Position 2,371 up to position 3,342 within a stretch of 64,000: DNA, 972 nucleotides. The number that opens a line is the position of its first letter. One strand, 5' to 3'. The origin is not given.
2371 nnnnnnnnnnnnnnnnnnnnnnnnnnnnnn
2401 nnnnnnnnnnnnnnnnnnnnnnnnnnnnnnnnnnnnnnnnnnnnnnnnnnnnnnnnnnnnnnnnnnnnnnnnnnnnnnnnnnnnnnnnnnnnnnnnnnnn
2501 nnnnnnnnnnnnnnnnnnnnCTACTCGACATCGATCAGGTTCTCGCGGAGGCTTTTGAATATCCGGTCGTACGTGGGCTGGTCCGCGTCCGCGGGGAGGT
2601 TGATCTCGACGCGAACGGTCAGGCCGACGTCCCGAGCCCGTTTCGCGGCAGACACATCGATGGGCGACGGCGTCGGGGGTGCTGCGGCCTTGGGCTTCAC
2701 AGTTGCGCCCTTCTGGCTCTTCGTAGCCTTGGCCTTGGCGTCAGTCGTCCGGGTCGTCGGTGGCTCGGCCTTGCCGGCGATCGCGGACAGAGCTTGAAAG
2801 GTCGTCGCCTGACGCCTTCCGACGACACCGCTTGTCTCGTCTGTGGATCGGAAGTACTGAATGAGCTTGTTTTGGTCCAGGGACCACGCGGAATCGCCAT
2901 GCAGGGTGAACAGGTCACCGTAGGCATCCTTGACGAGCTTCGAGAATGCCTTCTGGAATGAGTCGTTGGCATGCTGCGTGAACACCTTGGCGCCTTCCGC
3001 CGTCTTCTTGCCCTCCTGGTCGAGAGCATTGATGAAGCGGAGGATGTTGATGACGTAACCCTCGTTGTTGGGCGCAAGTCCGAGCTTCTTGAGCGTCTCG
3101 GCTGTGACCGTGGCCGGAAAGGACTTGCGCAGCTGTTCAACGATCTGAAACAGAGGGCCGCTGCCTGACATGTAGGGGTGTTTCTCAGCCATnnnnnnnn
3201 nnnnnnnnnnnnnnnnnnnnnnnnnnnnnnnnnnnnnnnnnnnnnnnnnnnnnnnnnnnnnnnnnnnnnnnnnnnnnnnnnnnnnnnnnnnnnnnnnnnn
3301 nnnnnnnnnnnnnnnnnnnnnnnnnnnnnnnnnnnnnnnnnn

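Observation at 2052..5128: Lower-GC five-gene co-directional cluster ending in a HEPN-like (RNxxxH) protein: candidate novel abortive-infection or defence module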

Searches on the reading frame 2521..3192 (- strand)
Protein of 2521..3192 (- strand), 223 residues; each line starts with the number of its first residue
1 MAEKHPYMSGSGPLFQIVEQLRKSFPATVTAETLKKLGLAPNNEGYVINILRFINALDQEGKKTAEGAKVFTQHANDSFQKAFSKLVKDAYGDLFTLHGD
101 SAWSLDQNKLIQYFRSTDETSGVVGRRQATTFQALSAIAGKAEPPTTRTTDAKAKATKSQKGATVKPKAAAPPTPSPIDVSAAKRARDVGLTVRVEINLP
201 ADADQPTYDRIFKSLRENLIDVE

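Call 3: search_protein_families(library=pfam, proteins=[window:2521-3192:-], max_evalue=1)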
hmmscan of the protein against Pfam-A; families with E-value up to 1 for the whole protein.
window:2521-3192:- (223 aa): 2 families
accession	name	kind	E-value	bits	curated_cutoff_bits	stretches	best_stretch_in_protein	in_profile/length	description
PF17278.7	DUF5343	-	7.9e-13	49.3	27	1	6-140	1-134/140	Family of unknown function (DUF5343)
PF09010.15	AsiA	-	0.21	12.2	25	1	44-89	23-64/85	Anti-Sigma Factor A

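Call 4: search_protein_families(library=ncbifam, proteins=[window:2521-3192:-], max_evalue=1)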
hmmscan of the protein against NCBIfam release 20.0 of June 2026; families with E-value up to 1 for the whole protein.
window:2521-3192:- (223 aa): 1 family
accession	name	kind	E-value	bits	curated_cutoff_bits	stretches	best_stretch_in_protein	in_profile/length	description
NF011676.0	PRK15095.1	equivalog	0.12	11.8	125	1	93-142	61-108/156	FKBP-type peptidyl-prolyl cis-trans isomerase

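Call 5: search_protein_families(library=padloc, proteins=[window:2521-3192:-], max_evalue=1)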
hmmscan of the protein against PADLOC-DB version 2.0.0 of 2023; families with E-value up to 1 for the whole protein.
window:2521-3192:- (223 aa): 2 families
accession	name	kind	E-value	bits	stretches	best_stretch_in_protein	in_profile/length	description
PDLC04589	PDC-M34A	-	1.8e-26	91.8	1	1-219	1-207/208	-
PDLC04588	PDC-M34A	-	2.5e-12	44.8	1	7-221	61-260/260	-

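Call 6: search_protein_families(library=phrogs, proteins=[window:2521-3192:-], max_evalue=1)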
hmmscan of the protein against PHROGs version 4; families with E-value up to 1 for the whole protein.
window:2521-3192:- (223 aa): 0 families

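Call 11: find_homologous_proteins(query=window:2521-3192:-, max_evalue=0.001)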
Query window:2521-3192:- (223 aa): 968 proteins with E <= 0.001 among 1366 candidates; the best 120 are listed.
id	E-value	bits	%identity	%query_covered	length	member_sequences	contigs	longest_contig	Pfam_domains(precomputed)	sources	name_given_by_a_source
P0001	1.6e-140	484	100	100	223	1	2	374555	PF17278.8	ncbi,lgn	ncbi:MAG: DUF5343 domain-containing protein [Vicinamibacteria bacterium]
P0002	1.0e-83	298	62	99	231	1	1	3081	PF17278.8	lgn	-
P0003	1.1e-83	298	63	99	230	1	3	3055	PF17278.8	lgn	-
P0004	1.5e-83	298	65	100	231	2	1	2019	PF17278.8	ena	-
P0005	1.0e-82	295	65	100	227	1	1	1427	PF17278.8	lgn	-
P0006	1.5e-82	295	63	99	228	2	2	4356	PF17278.8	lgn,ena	-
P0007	2.3e-82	294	63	99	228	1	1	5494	PF17278.8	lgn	-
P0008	3.1e-82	294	62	100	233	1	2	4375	PF17278.8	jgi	jgi:hypothetical protein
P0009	3.2e-82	293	64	100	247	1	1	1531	PF17278.8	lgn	-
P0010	4.0e-82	293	61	100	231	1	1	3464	PF17278.8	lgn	-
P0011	4.3e-82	293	63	99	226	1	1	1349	PF17278.8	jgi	-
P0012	5.5e-82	293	64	99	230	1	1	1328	PF17278.8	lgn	-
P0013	6.6e-82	292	64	99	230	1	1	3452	PF17278.8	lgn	-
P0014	1.2e-81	292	61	100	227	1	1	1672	PF17278.8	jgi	jgi:hypothetical protein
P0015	6.3e-81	289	63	99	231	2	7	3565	PF17278.8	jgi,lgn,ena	-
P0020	3.1e-80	287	62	100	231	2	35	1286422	PF17278.8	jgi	jgi:hypothetical protein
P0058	3.5e-72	261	55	99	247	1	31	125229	PF17278.8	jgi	jgi:hypothetical protein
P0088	1.8e-70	255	55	100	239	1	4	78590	PF17278.8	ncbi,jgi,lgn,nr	ncbi:MAG: DUF5343 domain-containing protein [Xanthomonadales bacterium]|nr:DUF5343 domain-containing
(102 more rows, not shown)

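Call 12: find_encoding_contigs(protein=P0001, flank=10000, max_places=3)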
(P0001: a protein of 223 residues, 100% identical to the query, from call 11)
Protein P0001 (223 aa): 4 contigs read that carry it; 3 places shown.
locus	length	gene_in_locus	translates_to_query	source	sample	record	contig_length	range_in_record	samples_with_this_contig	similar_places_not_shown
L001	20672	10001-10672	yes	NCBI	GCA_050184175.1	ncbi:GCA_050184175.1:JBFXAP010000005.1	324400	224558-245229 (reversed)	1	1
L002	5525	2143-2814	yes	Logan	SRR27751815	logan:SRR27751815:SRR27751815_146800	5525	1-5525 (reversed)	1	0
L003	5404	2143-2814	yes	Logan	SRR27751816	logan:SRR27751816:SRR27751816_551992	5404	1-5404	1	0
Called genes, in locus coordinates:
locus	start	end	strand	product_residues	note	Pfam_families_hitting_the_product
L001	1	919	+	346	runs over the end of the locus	PF00962:A_deaminase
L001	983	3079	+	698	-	PF04389:Peptidase_M28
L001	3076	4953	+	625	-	PF03169:OPT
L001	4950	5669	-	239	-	PF01135:PCMT, PF01209:Ubie_methyltran, PF13489:Methyltransf_23, PF13649:Methyltransf_25, PF13847:Methyltransf_31, PF08241:Methyltransf_11, PF08242:Methyltransf_12, PF13578:Methyltransf_24, +2 more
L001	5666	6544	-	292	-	PF01112:Asparaginase_2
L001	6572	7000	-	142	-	-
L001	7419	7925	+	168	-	PF05635:23S_rRNA_IVP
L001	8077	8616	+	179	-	-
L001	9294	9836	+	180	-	-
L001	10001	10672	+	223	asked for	PF17278:DUF5343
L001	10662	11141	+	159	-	PF09509:Hypoth_Ymh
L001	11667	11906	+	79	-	-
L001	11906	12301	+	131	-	PF01850:PIN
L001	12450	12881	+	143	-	PF01957:NfeD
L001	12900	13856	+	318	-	PF01145:Band_7, PF16200:Band_7_C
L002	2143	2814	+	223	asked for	PF17278:DUF5343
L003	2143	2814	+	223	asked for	PF17278:DUF5343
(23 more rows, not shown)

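Call 13: find_encoding_contigs(protein=P0020, flank=6000, max_places=4)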
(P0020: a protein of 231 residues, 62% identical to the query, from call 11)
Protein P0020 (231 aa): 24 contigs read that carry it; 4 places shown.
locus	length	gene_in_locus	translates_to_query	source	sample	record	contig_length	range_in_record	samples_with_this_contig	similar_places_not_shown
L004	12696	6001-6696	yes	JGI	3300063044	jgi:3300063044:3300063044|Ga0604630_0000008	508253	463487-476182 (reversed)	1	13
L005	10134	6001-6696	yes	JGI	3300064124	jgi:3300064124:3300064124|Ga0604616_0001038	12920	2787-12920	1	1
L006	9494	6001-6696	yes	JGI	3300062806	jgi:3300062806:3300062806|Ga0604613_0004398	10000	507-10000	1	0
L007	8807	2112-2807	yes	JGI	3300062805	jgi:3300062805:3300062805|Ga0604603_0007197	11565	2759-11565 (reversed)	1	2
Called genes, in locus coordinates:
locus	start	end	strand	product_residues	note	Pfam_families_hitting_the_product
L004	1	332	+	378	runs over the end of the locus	PF11199:DUF2891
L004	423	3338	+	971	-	-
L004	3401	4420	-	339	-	PF03601:Cons_hypoth698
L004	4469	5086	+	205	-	PF05995:CDO_I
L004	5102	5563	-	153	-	PF00011:HSP20, PF17886:ArsA_HSP20 (weak)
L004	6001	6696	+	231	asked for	PF17278:DUF5343 (weak)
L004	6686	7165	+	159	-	PF09509:Hypoth_Ymh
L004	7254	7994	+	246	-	-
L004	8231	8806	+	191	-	-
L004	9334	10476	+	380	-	PF02086:MethyltransfD12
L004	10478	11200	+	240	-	PF02963:EcoRI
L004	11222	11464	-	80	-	-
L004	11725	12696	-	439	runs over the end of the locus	PF13173:AAA_14, PF13635:DUF4143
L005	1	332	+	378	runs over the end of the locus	PF11199:DUF2891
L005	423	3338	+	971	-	-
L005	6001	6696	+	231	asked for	PF17278:DUF5343 (weak)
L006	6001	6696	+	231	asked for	PF17278:DUF5343 (weak)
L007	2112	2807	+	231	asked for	PF17278:DUF5343 (weak)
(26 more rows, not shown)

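Call 14: find_encoding_contigs(protein=P0088, flank=6000, max_places=3)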
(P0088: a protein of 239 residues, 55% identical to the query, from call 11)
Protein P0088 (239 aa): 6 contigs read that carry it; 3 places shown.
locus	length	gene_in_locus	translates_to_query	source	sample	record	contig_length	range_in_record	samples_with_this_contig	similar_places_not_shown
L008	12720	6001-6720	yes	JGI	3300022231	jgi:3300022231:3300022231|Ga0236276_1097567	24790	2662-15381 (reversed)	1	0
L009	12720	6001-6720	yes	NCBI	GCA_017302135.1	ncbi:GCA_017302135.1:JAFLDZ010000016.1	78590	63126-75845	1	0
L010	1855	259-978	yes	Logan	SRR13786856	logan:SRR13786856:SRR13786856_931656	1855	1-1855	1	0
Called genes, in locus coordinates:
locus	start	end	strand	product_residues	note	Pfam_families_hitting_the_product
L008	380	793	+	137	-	PF04828:GFA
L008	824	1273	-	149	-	-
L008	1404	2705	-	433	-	PF00463:ICL, PF13714:PEP_mutase, PF00463:ICL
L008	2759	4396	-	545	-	PF20656:MS_N, PF01274:MS_TIM-barrel, PF20659:MS_C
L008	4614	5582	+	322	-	PF00126:HTH_1, PF03466:LysR_substrate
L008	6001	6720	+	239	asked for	PF17278:DUF5343 (weak)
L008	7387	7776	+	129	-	PF08818:DUF1801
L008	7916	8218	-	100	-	-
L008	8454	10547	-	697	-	PF00754:F5_F8_type_C (weak), PF22633:F5_F8_type_C_2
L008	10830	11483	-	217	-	-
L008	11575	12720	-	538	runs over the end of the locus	PF13531:SBP_bac_11, PF00092:VWA, PF13519:VWA_2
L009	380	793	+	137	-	PF04828:GFA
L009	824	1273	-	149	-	-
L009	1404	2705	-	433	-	PF00463:ICL, PF13714:PEP_mutase, PF00463:ICL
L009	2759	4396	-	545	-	PF20656:MS_N, PF01274:MS_TIM-barrel, PF20659:MS_C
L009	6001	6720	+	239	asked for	PF17278:DUF5343 (weak)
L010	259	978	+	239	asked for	PF17278:DUF5343 (weak)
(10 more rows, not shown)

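Call 16: find_related_loci(query=A1, collection=genome_contigs, flank=6000)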
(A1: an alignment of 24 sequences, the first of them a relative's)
Query A1 (223 aa) in genome_contigs; peptide patterns used: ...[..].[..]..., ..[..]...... (x = any residue, [..] = any of these).
261 stretches matched a pattern; 231 encode a relative of the query (tblastn E <= 1e-3); the best 80 are kept; 80 distinct loci.
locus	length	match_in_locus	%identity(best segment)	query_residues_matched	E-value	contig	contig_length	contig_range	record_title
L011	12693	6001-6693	59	1-223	1e-85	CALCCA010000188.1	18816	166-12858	MAG TPA_asm: uncultured Halomicronema sp. isolate SRR3401481_bin.65_CONCOCT_v1.1_MAG genome assembly, contig: ERZ1740060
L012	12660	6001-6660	53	1-221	1e-79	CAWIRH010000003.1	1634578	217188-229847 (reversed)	MAG: uncultured Acidobacteriaceae bacterium isolate MFD01689.bin.1.19 genome assembly, contig: contig_22275, whole genom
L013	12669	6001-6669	53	1-223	1e-78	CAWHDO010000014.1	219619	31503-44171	MAG: uncultured delta proteobacterium isolate MFD03726.bin.3.89 genome assembly, contig: contig_30657, whole genome shot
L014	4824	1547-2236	54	1-223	4e-78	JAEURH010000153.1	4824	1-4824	MAG: Anaerolineales bacterium isolate new MAG-272 NODE_153_length_4824_cov_25.240994, whole genome shotgun sequence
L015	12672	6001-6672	52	1-221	1e-77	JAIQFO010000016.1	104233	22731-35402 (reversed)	MAG: Terriglobia bacterium isolate SRVP_8 SR-VP_26_10_2019_C_20cm_scaffold_392, whole genome shotgun sequence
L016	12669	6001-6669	55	1-221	3e-77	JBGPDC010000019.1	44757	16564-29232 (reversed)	MAG: Terriglobia bacterium isolate OBJ_0618_050_34 k141_3726294_length_44757_cov_107.8150, whole genome shotgun sequence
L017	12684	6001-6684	55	2-223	5e-77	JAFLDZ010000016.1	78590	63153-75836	MAG: Lysobacterales bacterium isolate UWPOB_LYSO1 gnl_X_PBGEBHIO_16, whole genome shotgun sequence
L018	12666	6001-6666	53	1-221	2e-76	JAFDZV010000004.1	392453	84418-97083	MAG: Bacteroidetes bacterium isolate SZAS-92 BACT-TMP-15__4__length-392453, whole genome shotgun sequence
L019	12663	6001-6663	52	1-221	3e-76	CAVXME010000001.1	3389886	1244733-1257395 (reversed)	MAG: Terriglobales bacterium isolate MFD01689.bin.1.23 genome assembly, contig: contig_15185, whole genome shotgun seque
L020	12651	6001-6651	56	1-220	6e-76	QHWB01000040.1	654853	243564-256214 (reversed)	MAG: Acidobacteria bacterium isolate gp6 AA54 14_1009_05_20cm_scaffold_11_curated, whole genome shotgun sequence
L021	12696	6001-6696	52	3-223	6e-76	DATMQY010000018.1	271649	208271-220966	MAG TPA_asm: Rhodanobacter sp. isolate SMAG_U12941 k141_2418595, whole genome shotgun sequence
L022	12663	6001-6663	52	1-221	4e-74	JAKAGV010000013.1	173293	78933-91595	MAG: Bacteroidetes bacterium isolate WY2.bin67 NODE_100_length_173293_cov_17.504025, whole genome shotgun sequence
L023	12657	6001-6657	53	1-221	8e-74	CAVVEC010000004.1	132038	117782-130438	MAG: uncultured Acidobacteriota bacterium isolate MFD02248.bin.2.91 genome assembly, contig: contig_29679, whole genome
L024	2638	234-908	50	2-221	5e-75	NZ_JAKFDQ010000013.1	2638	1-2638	MAG: Flavihumibacter sp. isolate LC051 contig-124_30692, whole genome shotgun sequence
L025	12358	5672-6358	55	1-221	2e-73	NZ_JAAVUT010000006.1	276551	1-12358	Sodalis sp. dw_96 6, whole genome shotgun sequence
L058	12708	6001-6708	49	1-221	1e-69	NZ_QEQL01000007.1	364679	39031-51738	Pseudomonas sp. URIL14HWK12:I12 F474DRAFT_scaffold00007.7, whole genome shotgun sequence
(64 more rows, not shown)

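Call 34: predict_structure(alignment_id=A1)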
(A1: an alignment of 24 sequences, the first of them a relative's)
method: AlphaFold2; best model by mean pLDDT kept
length: 223 residues; sequences in the alignment: 24
mean_pLDDT: 77.5   pTM: 0.62
mean pLDDT of the five models: 77.5, 77.1, 76.7, 76.6, 76.3
residues with pLDDT >= 90: 97; 70-90: 64; 50-70: 20; < 50: 42
segments of 3 or more residues with pLDDT < 50: 148-172, 174-189
pLDDT, mean of each block of 10 residues (from residue 1): 79 88 90 82 87 93 93 93 95 95 94 93 92 94 66 37 44 45 42 66 76 73 51
secondary structure, 60 per line:
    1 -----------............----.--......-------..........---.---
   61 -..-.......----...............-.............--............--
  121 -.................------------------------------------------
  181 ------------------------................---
elements in order: H12-23 H31-36 H44-53 H65-71 H76-90 H92-104 H107-118 H122-138 H205-220

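Call 42: search_solved_structures(query=A1, max_evalue=1)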
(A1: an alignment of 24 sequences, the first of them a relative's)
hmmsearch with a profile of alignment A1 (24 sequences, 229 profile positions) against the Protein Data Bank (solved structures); distinct sequences matched with E-value up to 1: 1.
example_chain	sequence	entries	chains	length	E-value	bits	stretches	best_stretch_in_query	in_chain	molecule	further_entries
5kph_A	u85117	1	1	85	0.72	12.9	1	166-215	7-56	De novo Beta Sheet Design Protein OR485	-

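Call 48: search_protein_families(library=padloc, proteins=[L058:6001-6723:+, L058:6707-7189:+, L025:5672-6373:+, L025:6357-6830:+, L025:7245-8270:-, L025:8273-9238:-, L025:2321-3304:-, L058:7902-8690:-, L058:8660-10111:-, L058:4560-5348:+], max_evalue=0.01)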
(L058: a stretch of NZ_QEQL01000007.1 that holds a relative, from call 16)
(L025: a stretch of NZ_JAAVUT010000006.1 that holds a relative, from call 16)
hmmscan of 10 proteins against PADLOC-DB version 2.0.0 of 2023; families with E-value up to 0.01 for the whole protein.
L058:6001-6723:+ (240 aa): 2 families
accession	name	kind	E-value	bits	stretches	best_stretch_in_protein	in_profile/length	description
PDLC04589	PDC-M34A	-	1.5e-23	82.3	1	1-234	1-207/208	-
PDLC04588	PDC-M34A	-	6.3e-09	33.7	2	24-146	79-200/260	-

L058:6707-7189:+ (160 aa): 3 families
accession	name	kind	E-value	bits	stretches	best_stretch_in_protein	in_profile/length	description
PDLC03987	PD-Lambda-3_B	-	7.3e-15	53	1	32-155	137-262/270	-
PDLC02412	Aga_HEPN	-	1.6e-11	41.8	1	32-152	249-375/382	Class II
PDLC03988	PD-Lambda-3_B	-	1e-06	26.3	1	32-112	137-217/222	-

L025:5672-6373:+ (233 aa): 2 families
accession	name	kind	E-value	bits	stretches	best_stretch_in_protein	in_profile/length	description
PDLC04589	PDC-M34A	-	2.8e-19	68.3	1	1-227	1-207/208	-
PDLC04588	PDC-M34A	-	0.00076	17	0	184-228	214-259/260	-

L025:6357-6830:+ (157 aa): 3 families
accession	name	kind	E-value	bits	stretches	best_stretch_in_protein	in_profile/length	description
PDLC03987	PD-Lambda-3_B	-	1.7e-10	38.7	1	33-153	140-262/270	-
PDLC02412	Aga_HEPN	-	4.4e-07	27.2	1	34-153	253-378/382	Class II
PDLC03988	PD-Lambda-3_B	-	0.00034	18.1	1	47-109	154-216/222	-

L025:7245-8270:- (341 aa): 0 families

L025:8273-9238:- (321 aa): 0 families

L025:2321-3304:- (327 aa): 0 families

L058:7902-8690:- (262 aa): 1 family
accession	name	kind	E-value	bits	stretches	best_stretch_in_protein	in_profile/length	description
PDLC00760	Effector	-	0.0051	14.3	1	161-226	152-213/277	Unknown effector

L058:8660-10111:- (483 aa): 0 families

L058:4560-5348:+ (262 aa): 0 families

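Call 49: search_dna_similar(query=window:2521-3192:-, collection=plasmids, mode=protein, max_evalue=0.001, max_rows=30, rows=spread)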
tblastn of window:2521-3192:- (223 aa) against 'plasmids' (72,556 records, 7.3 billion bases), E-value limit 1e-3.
No match.

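Call 50: search_dna_similar(query=window:2521-3192:-, collection=phages, mode=protein, max_evalue=0.001, max_rows=20)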
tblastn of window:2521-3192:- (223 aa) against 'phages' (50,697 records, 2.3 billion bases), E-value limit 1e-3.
No match.

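Call 51: find_related_loci(query=A1, collection=viral_contigs, flank=6000)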
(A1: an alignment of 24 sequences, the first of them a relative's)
Query A1 (223 aa) in viral_contigs; peptide patterns used: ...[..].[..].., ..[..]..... (x = any residue, [..] = any of these).
34 stretches matched a pattern; 2 encode a relative of the query (tblastn E <= 1e-3); 2 distinct loci.
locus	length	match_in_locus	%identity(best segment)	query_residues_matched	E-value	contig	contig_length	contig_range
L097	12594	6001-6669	50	5-221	1e-64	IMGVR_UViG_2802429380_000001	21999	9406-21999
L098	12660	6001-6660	49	5-221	9e-62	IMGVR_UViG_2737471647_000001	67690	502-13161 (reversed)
